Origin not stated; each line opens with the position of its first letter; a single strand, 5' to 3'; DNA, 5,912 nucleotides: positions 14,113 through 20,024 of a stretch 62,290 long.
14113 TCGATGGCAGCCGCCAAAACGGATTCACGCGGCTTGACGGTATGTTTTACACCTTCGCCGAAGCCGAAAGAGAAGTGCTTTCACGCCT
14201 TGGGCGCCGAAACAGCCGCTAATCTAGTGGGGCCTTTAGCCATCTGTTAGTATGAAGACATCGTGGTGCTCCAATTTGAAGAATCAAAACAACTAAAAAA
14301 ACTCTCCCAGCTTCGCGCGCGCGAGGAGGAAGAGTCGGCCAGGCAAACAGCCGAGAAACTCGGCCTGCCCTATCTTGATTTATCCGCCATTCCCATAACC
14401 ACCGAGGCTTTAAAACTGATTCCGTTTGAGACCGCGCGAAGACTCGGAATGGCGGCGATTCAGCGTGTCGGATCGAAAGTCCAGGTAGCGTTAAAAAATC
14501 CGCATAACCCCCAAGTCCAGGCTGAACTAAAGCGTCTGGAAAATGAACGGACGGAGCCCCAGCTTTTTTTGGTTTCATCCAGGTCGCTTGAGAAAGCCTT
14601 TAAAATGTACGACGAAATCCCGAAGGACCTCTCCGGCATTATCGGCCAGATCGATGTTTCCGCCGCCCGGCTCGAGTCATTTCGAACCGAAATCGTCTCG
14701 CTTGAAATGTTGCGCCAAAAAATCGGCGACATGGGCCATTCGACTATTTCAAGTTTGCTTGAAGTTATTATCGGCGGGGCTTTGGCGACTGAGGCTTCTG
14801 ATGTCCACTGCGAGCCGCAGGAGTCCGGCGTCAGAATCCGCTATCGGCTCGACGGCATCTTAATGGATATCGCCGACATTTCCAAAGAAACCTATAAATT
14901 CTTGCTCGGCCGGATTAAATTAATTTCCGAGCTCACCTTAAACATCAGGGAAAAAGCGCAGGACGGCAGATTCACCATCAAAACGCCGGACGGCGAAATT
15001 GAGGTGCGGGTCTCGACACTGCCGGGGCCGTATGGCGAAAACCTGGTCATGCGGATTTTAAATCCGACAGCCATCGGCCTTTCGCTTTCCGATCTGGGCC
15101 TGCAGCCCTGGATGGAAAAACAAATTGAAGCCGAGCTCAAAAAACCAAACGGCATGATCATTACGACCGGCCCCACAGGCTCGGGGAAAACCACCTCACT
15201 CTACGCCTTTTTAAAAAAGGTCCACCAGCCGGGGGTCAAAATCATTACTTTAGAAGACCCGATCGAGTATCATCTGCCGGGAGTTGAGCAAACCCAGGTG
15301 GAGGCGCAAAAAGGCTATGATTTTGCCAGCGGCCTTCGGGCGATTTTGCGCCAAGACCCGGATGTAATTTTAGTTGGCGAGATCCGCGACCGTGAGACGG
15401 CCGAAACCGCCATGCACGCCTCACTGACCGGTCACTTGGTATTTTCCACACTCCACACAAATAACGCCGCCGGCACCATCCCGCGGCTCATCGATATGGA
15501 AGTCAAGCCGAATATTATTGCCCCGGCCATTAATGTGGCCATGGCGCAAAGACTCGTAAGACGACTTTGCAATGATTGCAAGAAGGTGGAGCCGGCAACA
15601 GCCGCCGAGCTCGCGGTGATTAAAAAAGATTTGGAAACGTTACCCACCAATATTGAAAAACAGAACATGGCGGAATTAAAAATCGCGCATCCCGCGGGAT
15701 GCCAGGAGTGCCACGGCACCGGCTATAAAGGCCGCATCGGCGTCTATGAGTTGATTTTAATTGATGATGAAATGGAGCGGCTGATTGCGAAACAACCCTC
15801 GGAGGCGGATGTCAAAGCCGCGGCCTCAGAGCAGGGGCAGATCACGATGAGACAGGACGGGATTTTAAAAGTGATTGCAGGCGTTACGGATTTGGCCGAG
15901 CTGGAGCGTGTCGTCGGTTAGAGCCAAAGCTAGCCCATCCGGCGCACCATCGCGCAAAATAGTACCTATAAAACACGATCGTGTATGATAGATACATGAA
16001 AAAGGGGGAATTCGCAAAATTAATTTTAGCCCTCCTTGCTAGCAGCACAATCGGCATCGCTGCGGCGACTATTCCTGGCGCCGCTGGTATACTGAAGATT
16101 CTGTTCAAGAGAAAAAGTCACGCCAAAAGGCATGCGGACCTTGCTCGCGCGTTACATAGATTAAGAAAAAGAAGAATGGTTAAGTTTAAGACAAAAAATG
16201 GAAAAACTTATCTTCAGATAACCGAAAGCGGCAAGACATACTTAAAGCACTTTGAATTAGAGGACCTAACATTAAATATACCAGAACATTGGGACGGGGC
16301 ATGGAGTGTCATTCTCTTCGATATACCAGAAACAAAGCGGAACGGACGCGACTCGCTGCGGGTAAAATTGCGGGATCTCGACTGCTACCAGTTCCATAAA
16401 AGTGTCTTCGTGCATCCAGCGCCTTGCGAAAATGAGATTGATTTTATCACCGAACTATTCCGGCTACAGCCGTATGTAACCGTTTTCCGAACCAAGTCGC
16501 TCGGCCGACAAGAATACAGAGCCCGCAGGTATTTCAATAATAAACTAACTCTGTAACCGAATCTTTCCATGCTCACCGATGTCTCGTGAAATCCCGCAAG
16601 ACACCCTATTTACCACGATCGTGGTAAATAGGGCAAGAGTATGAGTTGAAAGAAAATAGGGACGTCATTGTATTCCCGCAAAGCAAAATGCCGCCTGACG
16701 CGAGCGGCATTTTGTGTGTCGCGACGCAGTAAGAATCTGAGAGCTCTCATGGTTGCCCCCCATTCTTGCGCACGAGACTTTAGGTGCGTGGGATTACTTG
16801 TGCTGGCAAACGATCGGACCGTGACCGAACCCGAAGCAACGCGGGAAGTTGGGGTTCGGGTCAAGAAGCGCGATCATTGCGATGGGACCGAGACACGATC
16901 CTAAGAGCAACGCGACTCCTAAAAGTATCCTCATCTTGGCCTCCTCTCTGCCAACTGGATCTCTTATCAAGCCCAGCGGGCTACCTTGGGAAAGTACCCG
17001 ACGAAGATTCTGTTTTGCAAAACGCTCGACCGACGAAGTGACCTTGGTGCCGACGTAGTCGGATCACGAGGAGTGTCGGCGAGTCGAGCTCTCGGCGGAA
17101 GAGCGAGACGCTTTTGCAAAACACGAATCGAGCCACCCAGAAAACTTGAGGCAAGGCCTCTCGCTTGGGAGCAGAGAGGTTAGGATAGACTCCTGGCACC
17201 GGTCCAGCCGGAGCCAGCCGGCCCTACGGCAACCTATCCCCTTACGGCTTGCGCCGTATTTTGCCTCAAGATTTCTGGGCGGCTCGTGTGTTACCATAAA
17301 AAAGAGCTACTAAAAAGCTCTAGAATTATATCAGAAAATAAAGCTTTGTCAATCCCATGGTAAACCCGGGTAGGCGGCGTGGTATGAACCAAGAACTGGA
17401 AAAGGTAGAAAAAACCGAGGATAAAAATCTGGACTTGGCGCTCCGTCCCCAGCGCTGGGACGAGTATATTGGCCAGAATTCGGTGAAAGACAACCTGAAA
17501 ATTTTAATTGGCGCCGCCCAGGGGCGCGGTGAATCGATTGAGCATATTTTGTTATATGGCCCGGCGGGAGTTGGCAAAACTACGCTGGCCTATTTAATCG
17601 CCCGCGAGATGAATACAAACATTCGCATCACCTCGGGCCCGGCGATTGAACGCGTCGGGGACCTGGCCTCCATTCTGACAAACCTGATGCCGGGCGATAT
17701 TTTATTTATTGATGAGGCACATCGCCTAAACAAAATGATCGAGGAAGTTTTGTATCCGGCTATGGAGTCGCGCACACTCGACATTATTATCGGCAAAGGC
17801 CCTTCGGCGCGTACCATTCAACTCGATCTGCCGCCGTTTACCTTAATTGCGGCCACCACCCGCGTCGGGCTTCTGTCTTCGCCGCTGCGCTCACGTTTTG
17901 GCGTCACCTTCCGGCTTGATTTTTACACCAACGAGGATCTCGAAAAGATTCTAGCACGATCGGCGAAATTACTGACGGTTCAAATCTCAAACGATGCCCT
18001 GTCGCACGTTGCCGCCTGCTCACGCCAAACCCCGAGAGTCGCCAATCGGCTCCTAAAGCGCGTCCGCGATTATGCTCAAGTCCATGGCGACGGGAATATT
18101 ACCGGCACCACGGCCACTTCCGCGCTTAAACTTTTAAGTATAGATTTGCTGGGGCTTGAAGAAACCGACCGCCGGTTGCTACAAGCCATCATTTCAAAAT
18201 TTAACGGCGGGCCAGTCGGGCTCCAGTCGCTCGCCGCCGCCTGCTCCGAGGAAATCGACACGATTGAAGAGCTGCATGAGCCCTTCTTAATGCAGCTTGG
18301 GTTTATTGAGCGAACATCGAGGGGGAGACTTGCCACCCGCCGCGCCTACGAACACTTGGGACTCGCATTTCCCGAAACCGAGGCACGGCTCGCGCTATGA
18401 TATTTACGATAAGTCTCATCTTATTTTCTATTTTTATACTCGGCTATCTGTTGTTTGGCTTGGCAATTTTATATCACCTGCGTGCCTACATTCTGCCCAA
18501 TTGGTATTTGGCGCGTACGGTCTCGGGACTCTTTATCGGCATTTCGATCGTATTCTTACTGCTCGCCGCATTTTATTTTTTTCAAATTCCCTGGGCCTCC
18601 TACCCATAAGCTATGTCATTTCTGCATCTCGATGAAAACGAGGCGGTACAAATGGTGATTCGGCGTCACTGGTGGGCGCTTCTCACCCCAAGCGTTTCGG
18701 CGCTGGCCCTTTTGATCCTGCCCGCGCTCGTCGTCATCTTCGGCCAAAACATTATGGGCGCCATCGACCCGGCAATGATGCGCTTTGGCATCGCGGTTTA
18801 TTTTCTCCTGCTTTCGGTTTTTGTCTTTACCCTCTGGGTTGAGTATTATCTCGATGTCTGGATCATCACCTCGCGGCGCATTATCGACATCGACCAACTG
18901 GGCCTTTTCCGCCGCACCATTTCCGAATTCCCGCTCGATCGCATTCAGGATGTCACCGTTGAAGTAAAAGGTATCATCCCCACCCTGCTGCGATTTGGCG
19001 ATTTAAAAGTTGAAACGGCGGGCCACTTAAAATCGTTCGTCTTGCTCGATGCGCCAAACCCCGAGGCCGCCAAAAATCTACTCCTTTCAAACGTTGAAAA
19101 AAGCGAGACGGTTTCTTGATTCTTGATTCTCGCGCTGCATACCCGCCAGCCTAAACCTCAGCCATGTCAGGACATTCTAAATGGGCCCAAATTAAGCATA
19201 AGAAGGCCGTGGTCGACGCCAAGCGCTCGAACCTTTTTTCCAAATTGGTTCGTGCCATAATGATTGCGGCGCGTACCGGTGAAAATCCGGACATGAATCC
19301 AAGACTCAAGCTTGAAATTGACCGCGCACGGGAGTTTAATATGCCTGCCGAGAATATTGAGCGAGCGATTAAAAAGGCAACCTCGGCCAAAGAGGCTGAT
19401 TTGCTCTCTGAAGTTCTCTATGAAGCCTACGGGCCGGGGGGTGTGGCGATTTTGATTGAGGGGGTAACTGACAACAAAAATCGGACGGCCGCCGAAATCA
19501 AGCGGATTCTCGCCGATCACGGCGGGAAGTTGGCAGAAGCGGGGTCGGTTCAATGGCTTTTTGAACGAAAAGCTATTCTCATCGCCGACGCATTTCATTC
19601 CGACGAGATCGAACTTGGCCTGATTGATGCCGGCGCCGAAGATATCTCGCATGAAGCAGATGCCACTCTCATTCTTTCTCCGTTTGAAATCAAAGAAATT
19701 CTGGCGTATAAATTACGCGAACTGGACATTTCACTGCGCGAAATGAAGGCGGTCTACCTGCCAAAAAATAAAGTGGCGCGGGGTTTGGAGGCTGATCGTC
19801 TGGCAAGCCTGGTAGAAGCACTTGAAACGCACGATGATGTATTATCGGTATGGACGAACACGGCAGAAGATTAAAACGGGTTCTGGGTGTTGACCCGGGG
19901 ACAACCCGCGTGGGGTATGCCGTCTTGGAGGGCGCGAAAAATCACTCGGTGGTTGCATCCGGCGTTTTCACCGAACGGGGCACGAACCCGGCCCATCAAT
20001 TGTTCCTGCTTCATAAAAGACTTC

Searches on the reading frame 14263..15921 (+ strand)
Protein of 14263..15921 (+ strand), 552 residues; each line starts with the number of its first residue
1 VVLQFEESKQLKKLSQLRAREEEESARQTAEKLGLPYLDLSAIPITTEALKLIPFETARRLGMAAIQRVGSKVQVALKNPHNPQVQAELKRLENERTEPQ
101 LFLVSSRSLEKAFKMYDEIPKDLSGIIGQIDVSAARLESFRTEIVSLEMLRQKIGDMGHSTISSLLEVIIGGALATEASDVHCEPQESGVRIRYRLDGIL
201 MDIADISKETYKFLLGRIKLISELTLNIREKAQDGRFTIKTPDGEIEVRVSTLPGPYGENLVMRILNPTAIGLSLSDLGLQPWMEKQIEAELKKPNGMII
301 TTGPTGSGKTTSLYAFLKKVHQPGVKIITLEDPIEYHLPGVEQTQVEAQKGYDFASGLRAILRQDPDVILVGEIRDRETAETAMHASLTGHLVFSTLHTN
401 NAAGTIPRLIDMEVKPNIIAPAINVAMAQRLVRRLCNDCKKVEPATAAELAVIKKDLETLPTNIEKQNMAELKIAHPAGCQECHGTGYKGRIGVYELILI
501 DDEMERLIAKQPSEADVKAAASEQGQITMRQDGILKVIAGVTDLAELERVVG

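Call 36: search_protein_families(library=pfam, max_evalue=0.001, proteins=[window:14263-15921:+])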
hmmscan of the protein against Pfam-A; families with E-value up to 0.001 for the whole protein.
window:14263-15921:+ (552 aa): 3 families
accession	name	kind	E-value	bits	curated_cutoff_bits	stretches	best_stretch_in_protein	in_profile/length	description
PF00437.27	T2SSE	-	1.9e-119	399.1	24.9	1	158-549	4-370/370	Type II/IV secretion system protein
PF05157.20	MshEN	-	1.7e-11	44.3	23.1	1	33-116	1-83/90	MshEN domain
PF25199.1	nSTAND_NTPase5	-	0.00089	19.5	34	0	293-341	38-87/145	Novel STAND NTPase 5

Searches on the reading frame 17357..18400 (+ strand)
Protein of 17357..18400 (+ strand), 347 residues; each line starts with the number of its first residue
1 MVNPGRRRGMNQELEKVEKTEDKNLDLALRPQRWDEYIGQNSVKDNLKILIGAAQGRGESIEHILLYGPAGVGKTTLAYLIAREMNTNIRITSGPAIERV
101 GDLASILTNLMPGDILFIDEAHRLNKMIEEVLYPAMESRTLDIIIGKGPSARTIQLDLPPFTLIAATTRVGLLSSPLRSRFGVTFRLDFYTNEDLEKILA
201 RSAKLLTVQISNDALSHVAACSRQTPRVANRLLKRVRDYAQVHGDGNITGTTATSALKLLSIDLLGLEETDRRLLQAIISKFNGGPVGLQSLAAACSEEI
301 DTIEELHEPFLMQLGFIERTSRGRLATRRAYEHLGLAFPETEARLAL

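Call 36: search_protein_families(library=pfam, max_evalue=0.001, proteins=[window:17357-18400:+])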
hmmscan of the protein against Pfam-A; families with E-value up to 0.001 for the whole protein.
window:17357-18400:+ (347 aa): 12 families
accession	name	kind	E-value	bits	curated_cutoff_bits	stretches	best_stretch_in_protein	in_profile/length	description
PF05496.18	RuvB_N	-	4.6e-73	244.7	27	1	29-187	1-159/159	Holliday junction DNA helicase RuvB P-loop domain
PF17864.7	AAA_lid_4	-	2.5e-26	91.7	27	1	190-263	1-74/74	RuvB AAA lid domain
PF05491.19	RuvB_C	-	1.4e-23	83.1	24.7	1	265-334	2-71/72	RuvB C-terminal winged helix domain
PF00004.35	AAA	-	5e-19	69.5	21.2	1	64-187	1-129/131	ATPase family associated with various cellular activities (AAA)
PF07728.20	AAA_5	-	3.8e-10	40.3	22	1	63-181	1-139/139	AAA domain (dynein-related subfamily)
PF13191.12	AAA_16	-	7.7e-06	26.9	32.6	1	56-99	22-63/167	AAA ATPase domain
PF13173.12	AAA_14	-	2.2e-05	24.9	27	1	64-145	5-95/129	AAA domain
PF06068.19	TIP49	-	4.5e-05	23.2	23.8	0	35-92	24-81/347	TIP49 P-loop domain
PF00931.28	NB-ARC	-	0.00037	20.3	23.5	0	59-86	16-43/248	NB-ARC domain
PF01078.27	Mg_chelatase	-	0.00042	20.2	20.3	0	38-81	6-42/207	Magnesium chelatase, subunit ChlI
PF13401.12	AAA_22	-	0.00047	20.9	27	0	63-84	7-28/130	AAA domain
PF00910.28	RNA_helicase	-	0.00052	20.9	21.5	0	64-125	1-62/105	RNA helicase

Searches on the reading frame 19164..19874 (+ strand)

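Call 36: search_protein_families(library=pfam, max_evalue=0.001, proteins=[window:19164-19874:+])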
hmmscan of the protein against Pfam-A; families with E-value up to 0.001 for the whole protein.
window:19164-19874:+ (236 aa): 2 families
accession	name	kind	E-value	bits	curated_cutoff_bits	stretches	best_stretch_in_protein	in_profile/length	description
PF01709.26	Transcrip_reg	-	4e-38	131.1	27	1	82-232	2-159/160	TACO1/YebC second and third domain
PF20772.2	TACO1_YebC_N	-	1.7e-28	99.3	36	1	5-74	1-72/73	TACO1/YebC protein N-terminal domain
